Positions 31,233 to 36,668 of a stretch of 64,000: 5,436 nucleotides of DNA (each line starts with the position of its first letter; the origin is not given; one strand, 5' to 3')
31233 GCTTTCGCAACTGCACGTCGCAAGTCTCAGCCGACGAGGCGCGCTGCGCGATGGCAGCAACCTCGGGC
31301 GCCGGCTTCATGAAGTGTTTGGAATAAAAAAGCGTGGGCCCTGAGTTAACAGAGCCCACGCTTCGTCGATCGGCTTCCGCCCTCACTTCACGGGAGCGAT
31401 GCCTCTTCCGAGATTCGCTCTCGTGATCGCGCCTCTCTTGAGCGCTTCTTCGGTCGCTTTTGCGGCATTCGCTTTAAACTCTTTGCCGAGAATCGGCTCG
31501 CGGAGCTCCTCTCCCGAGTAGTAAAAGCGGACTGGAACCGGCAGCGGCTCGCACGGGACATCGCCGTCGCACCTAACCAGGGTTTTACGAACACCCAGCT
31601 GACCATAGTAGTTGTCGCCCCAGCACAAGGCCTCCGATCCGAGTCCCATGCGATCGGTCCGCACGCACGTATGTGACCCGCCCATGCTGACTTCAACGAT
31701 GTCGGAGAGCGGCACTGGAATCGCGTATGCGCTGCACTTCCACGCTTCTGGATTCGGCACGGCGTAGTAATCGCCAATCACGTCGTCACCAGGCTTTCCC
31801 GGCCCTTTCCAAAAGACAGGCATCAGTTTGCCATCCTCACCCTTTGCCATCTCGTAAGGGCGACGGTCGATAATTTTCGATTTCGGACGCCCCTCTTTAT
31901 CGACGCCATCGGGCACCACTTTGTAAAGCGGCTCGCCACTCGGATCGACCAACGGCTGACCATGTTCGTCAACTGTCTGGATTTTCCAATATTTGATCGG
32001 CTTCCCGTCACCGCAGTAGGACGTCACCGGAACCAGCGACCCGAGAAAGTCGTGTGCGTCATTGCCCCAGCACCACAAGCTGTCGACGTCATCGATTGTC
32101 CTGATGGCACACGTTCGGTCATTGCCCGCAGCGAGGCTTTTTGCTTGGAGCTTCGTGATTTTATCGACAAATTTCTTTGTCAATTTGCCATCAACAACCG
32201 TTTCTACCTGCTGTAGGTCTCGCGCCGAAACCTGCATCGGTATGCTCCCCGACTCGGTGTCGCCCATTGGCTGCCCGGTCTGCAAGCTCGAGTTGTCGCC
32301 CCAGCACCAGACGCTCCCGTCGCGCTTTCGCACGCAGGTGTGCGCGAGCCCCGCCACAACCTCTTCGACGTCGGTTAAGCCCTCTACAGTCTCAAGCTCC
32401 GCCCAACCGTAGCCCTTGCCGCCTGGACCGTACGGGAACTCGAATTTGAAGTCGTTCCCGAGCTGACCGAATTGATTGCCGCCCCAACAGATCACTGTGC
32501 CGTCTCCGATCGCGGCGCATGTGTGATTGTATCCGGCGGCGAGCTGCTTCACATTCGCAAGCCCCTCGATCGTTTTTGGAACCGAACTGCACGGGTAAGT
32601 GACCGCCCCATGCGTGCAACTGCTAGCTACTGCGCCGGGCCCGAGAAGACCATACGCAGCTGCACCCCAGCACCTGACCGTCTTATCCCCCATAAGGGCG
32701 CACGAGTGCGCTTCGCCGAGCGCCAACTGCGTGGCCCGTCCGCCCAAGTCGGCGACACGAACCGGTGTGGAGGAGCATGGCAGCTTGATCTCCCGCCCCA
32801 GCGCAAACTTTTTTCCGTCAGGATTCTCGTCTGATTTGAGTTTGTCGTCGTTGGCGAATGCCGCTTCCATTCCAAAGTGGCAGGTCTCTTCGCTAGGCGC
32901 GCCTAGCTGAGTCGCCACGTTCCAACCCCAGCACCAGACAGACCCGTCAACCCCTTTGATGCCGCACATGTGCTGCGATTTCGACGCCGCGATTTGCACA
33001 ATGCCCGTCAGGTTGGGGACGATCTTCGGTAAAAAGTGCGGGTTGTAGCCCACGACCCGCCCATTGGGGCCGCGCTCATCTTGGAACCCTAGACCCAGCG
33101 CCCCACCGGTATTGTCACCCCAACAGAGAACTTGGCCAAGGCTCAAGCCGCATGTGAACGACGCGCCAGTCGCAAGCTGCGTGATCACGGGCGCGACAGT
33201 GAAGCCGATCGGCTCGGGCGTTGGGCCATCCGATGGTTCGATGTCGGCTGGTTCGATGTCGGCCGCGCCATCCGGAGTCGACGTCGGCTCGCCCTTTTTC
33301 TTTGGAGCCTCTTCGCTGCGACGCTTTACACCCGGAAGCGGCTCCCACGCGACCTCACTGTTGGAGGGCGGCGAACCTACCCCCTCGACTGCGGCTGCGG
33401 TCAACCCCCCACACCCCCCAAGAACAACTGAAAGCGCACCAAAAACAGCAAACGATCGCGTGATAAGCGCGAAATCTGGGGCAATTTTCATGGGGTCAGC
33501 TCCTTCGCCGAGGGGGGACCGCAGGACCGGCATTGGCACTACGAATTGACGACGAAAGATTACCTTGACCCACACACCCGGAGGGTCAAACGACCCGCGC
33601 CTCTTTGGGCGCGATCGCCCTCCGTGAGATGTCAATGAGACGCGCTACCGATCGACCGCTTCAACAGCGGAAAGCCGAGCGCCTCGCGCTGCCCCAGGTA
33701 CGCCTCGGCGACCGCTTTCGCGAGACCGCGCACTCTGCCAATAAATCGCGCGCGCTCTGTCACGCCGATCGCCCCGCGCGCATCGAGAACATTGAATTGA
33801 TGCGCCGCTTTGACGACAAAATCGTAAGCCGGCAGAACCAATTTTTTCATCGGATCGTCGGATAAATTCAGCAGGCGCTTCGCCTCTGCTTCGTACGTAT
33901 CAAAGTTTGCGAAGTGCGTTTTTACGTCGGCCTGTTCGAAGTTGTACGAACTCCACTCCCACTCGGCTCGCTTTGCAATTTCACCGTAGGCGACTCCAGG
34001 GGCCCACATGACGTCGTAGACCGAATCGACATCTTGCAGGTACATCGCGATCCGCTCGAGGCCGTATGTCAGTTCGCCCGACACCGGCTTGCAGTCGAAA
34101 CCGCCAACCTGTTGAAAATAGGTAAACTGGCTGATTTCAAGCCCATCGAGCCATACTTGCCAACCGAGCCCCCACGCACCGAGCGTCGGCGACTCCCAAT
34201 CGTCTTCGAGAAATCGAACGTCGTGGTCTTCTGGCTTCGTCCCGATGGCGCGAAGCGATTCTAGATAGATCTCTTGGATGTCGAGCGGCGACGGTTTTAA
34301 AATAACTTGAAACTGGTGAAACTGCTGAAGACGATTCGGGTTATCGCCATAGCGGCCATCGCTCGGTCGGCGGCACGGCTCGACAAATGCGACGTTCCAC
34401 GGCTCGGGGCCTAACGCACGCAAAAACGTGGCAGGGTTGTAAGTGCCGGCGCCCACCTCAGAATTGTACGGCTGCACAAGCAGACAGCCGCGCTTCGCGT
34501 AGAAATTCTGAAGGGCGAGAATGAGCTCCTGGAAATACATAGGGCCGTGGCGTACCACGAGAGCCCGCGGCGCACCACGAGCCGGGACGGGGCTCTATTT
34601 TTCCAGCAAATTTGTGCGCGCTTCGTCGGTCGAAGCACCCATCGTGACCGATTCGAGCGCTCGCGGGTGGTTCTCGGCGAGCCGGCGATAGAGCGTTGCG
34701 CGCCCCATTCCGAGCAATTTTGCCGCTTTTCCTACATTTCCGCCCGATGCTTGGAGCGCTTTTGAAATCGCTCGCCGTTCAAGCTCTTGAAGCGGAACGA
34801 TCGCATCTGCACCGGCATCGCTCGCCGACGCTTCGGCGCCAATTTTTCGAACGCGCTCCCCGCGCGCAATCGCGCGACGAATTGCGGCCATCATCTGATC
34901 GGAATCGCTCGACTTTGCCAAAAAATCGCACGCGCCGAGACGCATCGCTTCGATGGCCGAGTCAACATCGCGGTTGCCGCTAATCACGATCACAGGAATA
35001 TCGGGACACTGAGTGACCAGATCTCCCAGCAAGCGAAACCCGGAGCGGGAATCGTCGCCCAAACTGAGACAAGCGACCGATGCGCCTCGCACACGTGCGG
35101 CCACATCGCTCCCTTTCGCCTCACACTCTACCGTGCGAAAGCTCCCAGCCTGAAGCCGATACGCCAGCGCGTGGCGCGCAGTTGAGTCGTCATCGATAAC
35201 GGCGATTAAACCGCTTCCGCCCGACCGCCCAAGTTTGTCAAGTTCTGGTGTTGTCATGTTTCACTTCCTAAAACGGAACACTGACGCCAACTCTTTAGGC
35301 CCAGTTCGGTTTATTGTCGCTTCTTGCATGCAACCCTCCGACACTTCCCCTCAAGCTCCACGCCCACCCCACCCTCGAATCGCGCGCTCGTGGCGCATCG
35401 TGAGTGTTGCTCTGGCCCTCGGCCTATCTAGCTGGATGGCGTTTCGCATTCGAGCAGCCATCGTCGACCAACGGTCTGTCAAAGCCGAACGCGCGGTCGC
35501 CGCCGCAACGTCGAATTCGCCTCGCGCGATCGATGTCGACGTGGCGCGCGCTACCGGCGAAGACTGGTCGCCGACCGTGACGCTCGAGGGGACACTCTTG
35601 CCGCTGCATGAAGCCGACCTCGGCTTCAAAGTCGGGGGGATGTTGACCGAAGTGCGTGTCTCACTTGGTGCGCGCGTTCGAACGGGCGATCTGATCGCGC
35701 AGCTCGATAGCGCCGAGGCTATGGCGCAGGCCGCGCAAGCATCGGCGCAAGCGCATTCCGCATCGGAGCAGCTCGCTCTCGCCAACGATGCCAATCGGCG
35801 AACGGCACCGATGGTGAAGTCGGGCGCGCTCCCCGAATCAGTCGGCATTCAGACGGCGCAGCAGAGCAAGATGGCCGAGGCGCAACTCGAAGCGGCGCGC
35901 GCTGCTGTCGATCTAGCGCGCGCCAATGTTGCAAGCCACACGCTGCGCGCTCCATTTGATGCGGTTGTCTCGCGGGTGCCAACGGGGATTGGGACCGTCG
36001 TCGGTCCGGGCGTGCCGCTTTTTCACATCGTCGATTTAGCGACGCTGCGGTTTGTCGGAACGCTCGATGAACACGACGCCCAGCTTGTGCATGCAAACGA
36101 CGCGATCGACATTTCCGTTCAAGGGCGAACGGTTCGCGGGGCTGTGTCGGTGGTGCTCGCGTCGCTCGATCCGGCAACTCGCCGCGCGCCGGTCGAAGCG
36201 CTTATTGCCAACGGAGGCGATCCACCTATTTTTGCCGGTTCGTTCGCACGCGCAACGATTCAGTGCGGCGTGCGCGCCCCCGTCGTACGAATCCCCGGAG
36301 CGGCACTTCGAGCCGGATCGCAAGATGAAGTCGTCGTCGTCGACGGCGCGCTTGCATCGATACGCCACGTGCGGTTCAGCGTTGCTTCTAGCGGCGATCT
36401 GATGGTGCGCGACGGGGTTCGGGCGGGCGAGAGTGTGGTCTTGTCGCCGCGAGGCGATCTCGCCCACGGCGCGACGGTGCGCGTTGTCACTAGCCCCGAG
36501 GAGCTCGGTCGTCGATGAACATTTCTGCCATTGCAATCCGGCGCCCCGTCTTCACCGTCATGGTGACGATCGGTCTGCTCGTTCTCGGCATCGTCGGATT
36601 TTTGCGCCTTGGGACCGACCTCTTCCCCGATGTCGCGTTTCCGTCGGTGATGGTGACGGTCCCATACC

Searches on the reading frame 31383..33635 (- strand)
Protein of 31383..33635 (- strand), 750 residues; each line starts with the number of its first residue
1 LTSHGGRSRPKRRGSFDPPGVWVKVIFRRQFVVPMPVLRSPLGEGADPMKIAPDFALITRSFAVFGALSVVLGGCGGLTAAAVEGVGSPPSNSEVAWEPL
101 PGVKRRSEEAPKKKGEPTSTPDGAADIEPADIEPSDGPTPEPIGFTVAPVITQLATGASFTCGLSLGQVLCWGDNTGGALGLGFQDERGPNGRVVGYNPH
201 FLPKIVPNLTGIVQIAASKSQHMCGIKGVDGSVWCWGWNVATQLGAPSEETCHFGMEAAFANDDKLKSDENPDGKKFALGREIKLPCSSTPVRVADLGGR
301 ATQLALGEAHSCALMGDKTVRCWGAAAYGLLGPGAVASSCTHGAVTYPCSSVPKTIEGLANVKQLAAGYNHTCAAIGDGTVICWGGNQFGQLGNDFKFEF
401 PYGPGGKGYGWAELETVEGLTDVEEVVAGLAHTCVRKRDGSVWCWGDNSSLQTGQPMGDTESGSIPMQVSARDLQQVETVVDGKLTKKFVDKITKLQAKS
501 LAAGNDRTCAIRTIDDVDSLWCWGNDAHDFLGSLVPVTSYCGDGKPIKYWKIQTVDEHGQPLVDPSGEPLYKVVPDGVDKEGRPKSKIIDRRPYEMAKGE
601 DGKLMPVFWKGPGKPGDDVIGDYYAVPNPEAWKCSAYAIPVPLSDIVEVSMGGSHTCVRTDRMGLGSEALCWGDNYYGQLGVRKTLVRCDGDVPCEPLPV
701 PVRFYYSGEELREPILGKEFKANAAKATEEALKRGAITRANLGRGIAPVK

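Call 28: search_protein_families(library=pfam, proteins=[window:31383-33635:-], max_evalue=0.001)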
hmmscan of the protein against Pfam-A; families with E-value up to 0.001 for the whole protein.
window:31383-33635:- (750 aa): 4 families
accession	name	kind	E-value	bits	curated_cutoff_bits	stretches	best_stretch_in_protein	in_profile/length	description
PF25390.1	WD40_RLD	-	3.9e-53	181.5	150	3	275-481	59-252/363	RCC1-like domain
PF13540.12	RCC1_2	-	4.1e-42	141.4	22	5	362-391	1-30/30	Regulator of chromosome condensation (RCC1) repeat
PF00415.24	RCC1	-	1.6e-32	112.3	21.7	2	322-374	6-49/50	Regulator of chromosome condensation (RCC1) repeat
PF25384.1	Alsin_RLD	-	4.7e-08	33.2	100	0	361-396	276-311/405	Alsin RCC1-like domain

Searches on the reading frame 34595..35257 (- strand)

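Call 28: search_protein_families(library=pfam, proteins=[window:34595-35257:-], max_evalue=0.001)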
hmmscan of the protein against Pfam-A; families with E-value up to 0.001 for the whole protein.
window:34595-35257:- (220 aa): 3 families
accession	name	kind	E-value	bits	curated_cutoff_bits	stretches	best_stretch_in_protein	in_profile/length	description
PF02954.25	HTH_8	-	1.4e-14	54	22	1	156-195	2-41/42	Bacterial regulatory protein, Fis family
PF00072.30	Response_reg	-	6.7e-13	49.2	30.2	1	18-127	1-111/111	Response regulator receiver domain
PF16968.11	TadZ_N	-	0.00081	19.5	26.4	0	56-132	45-122/133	Pilus assembly protein TadZ N-terminal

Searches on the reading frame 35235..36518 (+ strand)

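Call 28: search_protein_families(library=pfam, proteins=[window:35235-36518:+], max_evalue=0.001)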
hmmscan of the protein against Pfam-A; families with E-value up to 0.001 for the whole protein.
window:35235-36518:+ (427 aa): 3 families
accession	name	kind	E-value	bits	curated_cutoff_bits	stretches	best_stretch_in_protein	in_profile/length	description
PF16576.10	HlyD_D23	-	5.1e-15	55.8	30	1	129-326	22-203/214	Barrel-sandwich domain of CusB or HlyD membrane-fusion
PF13437.12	HlyD_3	-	1.7e-13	51.6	22.2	1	236-327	1-96/106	HlyD family secretion protein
PF13533.13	Biotin_lipoyl_2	-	0.00016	21.9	29.8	1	132-158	6-32/32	Biotin-lipoyl like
